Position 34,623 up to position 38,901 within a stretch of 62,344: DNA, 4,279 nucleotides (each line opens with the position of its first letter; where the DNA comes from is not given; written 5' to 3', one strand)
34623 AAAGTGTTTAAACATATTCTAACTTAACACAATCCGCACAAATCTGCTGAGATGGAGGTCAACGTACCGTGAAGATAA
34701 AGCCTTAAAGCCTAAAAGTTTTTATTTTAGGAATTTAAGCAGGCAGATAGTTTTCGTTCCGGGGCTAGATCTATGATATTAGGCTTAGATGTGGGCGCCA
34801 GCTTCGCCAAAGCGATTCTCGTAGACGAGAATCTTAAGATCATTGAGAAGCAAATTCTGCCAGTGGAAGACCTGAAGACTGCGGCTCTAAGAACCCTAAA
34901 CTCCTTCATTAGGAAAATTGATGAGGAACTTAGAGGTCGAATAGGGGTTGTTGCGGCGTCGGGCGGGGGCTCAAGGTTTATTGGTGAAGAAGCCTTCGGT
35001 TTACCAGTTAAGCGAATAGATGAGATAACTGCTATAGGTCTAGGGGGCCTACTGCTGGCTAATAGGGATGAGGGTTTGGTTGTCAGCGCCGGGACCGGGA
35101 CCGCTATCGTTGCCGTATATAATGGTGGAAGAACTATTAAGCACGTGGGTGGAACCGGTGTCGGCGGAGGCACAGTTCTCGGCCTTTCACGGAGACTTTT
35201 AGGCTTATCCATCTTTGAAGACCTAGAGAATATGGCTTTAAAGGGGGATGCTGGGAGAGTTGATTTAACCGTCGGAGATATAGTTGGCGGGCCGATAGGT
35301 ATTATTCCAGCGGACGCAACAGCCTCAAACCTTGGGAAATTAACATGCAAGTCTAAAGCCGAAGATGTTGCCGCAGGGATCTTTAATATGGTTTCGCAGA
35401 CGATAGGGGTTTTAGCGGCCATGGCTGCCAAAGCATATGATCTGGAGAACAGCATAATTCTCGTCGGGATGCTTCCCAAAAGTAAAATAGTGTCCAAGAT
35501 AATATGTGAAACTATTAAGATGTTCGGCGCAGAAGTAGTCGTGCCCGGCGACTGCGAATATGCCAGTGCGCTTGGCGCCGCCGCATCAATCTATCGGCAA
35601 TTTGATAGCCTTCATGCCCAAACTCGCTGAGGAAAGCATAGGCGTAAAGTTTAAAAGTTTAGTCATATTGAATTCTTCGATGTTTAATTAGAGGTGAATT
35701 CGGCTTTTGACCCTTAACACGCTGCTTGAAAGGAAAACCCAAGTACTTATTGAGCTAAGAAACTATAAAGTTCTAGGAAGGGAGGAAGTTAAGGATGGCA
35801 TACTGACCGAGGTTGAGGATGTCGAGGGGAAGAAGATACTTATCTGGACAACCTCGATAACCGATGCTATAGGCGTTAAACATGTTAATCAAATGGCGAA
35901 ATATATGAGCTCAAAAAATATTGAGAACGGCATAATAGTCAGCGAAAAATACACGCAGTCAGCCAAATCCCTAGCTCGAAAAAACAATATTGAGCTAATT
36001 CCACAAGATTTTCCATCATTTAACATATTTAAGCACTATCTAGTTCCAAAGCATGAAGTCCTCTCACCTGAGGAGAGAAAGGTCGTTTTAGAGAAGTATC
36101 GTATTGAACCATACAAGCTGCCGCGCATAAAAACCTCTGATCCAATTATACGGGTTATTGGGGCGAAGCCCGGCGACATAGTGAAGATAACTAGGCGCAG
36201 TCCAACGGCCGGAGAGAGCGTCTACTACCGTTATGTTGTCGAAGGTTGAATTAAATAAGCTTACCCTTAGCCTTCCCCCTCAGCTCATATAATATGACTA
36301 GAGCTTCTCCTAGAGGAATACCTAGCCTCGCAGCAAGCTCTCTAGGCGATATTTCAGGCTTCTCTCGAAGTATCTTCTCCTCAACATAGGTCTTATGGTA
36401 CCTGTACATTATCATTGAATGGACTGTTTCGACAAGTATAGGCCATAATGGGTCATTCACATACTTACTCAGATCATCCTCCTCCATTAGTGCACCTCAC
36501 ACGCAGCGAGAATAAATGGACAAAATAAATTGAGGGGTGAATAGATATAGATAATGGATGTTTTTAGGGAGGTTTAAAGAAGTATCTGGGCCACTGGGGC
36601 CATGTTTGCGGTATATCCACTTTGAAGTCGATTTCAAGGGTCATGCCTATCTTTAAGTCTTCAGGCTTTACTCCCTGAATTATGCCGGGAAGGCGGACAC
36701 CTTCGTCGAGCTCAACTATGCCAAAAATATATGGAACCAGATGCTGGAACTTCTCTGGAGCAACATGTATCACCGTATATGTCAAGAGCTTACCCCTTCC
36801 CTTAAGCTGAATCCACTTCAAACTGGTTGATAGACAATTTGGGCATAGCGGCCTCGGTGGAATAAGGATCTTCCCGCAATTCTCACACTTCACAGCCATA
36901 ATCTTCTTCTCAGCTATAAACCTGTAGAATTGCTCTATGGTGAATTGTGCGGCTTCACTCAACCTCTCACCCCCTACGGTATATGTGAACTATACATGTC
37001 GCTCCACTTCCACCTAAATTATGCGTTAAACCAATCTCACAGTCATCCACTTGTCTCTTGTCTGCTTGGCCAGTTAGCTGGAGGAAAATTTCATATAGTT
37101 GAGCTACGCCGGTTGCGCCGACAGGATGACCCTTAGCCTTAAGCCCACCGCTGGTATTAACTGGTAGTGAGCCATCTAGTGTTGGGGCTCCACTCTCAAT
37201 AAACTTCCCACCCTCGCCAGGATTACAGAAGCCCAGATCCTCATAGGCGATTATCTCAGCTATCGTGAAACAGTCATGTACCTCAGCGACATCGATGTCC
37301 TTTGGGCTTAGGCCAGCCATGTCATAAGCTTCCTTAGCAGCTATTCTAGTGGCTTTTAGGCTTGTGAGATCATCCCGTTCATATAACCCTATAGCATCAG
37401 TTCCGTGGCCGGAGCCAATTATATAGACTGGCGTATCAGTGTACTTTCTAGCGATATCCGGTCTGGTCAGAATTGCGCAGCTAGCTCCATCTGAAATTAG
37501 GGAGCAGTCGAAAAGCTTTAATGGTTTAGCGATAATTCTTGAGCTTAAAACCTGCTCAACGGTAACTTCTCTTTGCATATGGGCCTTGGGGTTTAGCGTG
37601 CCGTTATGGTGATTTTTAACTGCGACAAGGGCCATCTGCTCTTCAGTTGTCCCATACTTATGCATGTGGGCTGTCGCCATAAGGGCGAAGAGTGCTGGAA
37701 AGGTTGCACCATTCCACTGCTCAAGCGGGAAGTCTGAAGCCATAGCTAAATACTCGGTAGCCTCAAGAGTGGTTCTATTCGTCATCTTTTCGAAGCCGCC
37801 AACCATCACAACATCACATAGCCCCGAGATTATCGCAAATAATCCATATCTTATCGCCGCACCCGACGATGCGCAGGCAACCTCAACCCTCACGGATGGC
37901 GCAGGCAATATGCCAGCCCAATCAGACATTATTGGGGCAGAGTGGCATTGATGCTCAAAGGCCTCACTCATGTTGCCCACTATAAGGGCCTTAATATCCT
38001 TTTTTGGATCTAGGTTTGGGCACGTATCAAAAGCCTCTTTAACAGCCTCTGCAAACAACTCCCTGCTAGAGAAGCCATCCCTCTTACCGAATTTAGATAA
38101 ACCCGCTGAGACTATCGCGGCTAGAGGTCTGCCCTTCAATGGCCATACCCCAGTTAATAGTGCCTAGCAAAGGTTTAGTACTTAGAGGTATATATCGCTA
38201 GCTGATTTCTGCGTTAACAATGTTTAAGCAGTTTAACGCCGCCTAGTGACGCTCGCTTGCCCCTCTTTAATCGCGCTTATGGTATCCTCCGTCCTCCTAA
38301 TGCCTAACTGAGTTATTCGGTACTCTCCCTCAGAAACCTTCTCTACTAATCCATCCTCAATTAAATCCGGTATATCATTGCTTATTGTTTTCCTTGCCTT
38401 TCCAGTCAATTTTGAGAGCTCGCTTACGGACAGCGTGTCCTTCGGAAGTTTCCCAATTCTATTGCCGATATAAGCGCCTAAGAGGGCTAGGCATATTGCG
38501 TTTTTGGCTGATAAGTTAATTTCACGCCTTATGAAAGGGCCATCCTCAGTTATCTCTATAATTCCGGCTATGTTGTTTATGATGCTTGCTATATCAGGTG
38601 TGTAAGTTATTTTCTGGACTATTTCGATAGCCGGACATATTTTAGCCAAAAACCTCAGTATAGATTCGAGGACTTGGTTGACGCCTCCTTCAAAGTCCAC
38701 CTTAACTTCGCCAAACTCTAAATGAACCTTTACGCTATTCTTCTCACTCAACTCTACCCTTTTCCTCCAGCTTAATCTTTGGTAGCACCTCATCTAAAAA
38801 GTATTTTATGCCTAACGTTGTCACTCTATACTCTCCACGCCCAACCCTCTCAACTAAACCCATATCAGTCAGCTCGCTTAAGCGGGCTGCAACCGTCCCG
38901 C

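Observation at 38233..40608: Compact four-gene cluster of mutually related, uncharacterised winged-helix proteins inserted between housekeeping genes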

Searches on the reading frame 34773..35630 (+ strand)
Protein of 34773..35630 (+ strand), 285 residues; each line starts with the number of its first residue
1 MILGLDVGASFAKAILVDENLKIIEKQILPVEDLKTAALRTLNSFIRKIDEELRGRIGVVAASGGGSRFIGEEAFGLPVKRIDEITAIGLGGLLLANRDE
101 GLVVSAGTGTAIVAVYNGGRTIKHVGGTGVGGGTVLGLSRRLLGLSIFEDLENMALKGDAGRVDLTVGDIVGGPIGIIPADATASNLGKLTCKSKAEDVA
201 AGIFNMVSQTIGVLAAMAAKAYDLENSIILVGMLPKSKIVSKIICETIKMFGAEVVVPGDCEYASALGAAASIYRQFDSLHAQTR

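Call 65: search_protein_families(library=pfam, proteins=[window:34773-35630:+], max_evalue=0.01)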
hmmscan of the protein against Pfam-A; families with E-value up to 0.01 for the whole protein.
window:34773-35630:+ (285 aa): 4 families
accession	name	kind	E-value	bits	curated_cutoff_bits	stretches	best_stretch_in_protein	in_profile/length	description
PF03630.20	Fumble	-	1.8e-25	90.3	28.5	1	102-253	150-312/334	Fumble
PF01869.26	BcrAD_BadFG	-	1.6e-06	28.3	31.5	1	3-270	1-268/271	BadF/BadG/BcrA/BcrD ATPase family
PF00370.27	FGGY_N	-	0.00051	20.2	28.8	1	1-31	1-31/245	FGGY family of carbohydrate kinases, N-terminal domain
PF00480.26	ROK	-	0.00066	19.7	22.9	1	3-65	2-66/294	ROK family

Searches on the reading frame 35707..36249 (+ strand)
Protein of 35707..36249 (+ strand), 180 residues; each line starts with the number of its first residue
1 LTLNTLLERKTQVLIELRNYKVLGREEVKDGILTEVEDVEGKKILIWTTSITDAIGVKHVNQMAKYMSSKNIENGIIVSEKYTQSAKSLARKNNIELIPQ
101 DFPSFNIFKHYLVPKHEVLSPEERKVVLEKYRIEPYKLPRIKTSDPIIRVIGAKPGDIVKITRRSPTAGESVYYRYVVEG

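Call 65: search_protein_families(library=pfam, proteins=[window:35707-36249:+], max_evalue=0.01)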
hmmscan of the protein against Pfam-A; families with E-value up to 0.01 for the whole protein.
window:35707-36249:+ (180 aa): 3 families
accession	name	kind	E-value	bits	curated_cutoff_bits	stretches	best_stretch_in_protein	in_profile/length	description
PF01191.24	RNA_pol_Rpb5_C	-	3e-33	113.8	23.5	1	105-177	1-73/73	RNA polymerase Rpb5, C-terminal domain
PF04471.18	Mrr_cat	-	8.5e-07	29.5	21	1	27-99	34-107/115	Restriction endonuclease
PF22722.2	NA-iREase1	-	0.00014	22.3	27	1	14-97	8-98/106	NACHT-associated inactive Restriction Endonuclease 1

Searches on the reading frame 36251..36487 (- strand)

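Call 65: search_protein_families(library=pfam, proteins=[window:36251-36487:-], max_evalue=0.01)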
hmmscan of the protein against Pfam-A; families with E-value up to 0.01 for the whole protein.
window:36251-36487:- (78 aa): 1 family
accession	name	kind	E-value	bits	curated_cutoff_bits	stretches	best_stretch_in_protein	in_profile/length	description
PF13412.12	HTH_24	-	0.00026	21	21.9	1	38-60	10-32/48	Winged helix-turn-helix DNA-binding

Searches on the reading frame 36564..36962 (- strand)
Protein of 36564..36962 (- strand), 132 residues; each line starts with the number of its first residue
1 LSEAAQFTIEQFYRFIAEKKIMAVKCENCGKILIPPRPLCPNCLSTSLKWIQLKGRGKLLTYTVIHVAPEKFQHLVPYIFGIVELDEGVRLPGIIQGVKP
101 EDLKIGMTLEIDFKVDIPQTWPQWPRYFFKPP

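Call 65: search_protein_families(library=pfam, proteins=[window:36564-36962:-], max_evalue=0.01)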
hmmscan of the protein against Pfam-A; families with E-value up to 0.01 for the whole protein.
window:36564-36962:- (132 aa): 2 families
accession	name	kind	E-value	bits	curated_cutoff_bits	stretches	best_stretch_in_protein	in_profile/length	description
PF01796.24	OB_ChsH2_C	-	2.4e-21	75.9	27.1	1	50-114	1-65/65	ChsH2, C-terminal OB-fold domain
PF12172.15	zf-ChsH2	-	7.8e-09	35.6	23.2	1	18-48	6-36/37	ChsH2, rubredoxin-like zinc ribbon domain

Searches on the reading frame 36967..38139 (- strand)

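Call 65: search_protein_families(library=pfam, proteins=[window:36967-38139:-], max_evalue=0.01)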
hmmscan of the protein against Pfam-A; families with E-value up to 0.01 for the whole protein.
window:36967-38139:- (390 aa): 5 families
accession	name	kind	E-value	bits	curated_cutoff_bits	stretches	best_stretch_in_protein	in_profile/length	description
PF22691.2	Thiolase_C_1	-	1.8e-50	170.9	28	1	247-388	4-143/144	Thiolase C-terminal domain-like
PF00108.29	Thiolase_N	-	2.9e-25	89.6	26.4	1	8-226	2-258/260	Thiolase, N-terminal domain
PF02803.24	Thiolase_C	-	3.6e-10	40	27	1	266-364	26-106/123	Thiolase, C-terminal domain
PF00109.32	ketoacyl-synt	-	7.2e-07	29.5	20.8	1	79-135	164-220/252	Beta-ketoacyl synthase, N-terminal domain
PF02801.28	Ketoacyl-synt_C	-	0.0038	17.6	20.8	0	261-289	24-52/119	Beta-ketoacyl synthase, C-terminal domain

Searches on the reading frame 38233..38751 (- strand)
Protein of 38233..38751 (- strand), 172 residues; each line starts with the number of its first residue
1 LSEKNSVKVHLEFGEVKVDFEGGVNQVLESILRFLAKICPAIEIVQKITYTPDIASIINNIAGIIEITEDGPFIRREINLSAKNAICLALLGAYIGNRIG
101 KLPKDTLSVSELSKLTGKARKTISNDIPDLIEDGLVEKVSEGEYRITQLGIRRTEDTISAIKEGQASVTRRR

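Call 3: search_protein_families(library=pfam, proteins=[window:38233-38751:-], max_evalue=1)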
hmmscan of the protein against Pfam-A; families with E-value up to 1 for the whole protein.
window:38233-38751:- (172 aa): 13 families
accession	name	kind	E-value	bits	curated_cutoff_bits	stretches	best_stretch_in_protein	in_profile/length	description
PF25213.1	HVO_A0261_N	-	0.0001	22.5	35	1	103-152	21-69/86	HVO_A0261 N-terminal domain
PF01022.26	HTH_5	-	0.00073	19.8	22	1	106-138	15-47/47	Bacterial regulatory protein, arsR family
PF25212.1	HVO_A0114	-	0.0024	18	27.6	1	106-143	36-73/84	HVO_A0114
PF12802.13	MarR_2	-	0.0073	16.9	27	1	99-142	14-56/61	MarR family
PF05491.19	RuvB_C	-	0.022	15.1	24.7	1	105-151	22-68/72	RuvB C-terminal winged helix domain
PF08220.18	HTH_DeoR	-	0.035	14.3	21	1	104-142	12-50/57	DeoR-like helix-turn-helix domain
PF22168.2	DIP2311-like_C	-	0.04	14.6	27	1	107-143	20-56/63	Transcriptional regulator DIP2311-like, C-terminal domain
PF13545.12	HTH_Crp_2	-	0.042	14.2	27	1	107-148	23-63/70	Crp-like helix-turn-helix domain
PF14338.12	Mrr_N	-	0.043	14.4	29.5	1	129-152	60-83/87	Mrr N-terminal domain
PF08279.18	HTH_11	-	0.091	13.1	25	1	105-135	14-45/55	HTH domain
PF13730.12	HTH_36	-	0.11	12.8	25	1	108-136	27-55/55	Helix-turn-helix domain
PF01978.25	TrmB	-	0.22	11.9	25.6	1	105-143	21-59/68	Sugar-specific transcriptional regulator TrmB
PF12840.13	HTH_20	-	0.23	11.9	27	1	102-139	14-51/51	Helix-turn-helix domain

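Call 4: search_protein_families(library=ncbifam, proteins=[window:38233-38751:-], max_evalue=1)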
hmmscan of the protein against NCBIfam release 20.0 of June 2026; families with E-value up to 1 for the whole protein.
window:38233-38751:- (172 aa): 5 families
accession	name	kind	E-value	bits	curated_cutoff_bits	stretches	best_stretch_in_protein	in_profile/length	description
NF053755.1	MsvR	equivalog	0.0005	19.8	220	1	102-140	22-60/236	transcriptional factor MsvR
TIGR01884.1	cas_HTH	subfamily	0.00071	19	60.2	1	108-150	158-202/202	CRISPR-associated CARF protein Csa3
NF033788.1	HTH_metalloreg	subfamily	0.0021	17.8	55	1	105-149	24-68/77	metalloregulator ArsR/SmtB family transcription factor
NF041016.1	trans_reg_ArnR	equivalog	0.071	12.5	400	1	106-150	36-80/269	HTH-type transcriptional activator ArnR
NF001071.0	PRK00118.2-1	equivalog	0.11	12.9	160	1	11-66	62-113/117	putative DNA-binding protein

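Call 44: search_protein_families(library=padloc, proteins=[window:38233-38751:-], max_evalue=0.1)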
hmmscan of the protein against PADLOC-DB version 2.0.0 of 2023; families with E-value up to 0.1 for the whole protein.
window:38233-38751:- (172 aa): 16 families
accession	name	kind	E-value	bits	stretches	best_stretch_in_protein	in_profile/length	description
PDLC01879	CARF3--CARF_TM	-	2e-08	32.1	1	94-151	164-214/222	-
PDLC01044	Csa3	-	3.2e-08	31.7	1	101-151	144-191/194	Type I-A associated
PDLC01434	CasR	-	1.2e-05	23.2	1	106-151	141-187/191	"CAS-I,CAS-II,CAS-III,CAS-IV,CAS-V,CAS-VI; associated_signaling"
PDLC01850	CARF3--CARF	-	6.6e-05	20.9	1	104-150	157-204/209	-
PDLC01438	Csa3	-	0.00012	20.3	1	94-162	157-217/305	"CAS-I,CAS-II,CAS-III,CAS-IV,CAS-V,CAS-VI; associated_signaling"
PDLC01849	CARF3--CARF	-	0.00021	19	0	101-150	146-192/197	-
PDLC01268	CasR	-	0.00043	18.3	1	107-149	138-179/179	"CAS-I,CAS-II,CAS-III,CAS-IV,CAS-V,CAS-VI; associated_signaling"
PDLC01720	Csa3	-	0.0012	17.3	1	91-153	34-92/118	Csa3_1_CAS-I-II-III-IV-V-VI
PDLC01848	CARF3--CARF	-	0.0013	16.5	1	101-150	145-189/197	-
PDLC02267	AbiEi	-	0.002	15.6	1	99-153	13-64/252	AbiEi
PDLC01852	CARF3--CARF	-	0.0021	16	1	104-148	155-199/208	-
PDLC01858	CARF3--CARF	-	0.0047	14.9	1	65-145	117-196/204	-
PDLC03923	MkoB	-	0.014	12.3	1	106-163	50-112/454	-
PDLC01860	CARF3--CARF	-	0.015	13.4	0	105-148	156-199/210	-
PDLC00473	JetB1|JetB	-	0.017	12.6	1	116-149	160-193/230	DUF4194 domain; MukE-like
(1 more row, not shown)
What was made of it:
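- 38233..38751 (-): Gene A (172 aa from the TTG start; an alternative ATG lies at 38793). It has an N-terminal beta-hairpin plus helix domain and a C-terminal wHTH. It is a paralogue of B. Weak wHTH hits at residues 99-152 (calls 3, 4, 44).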
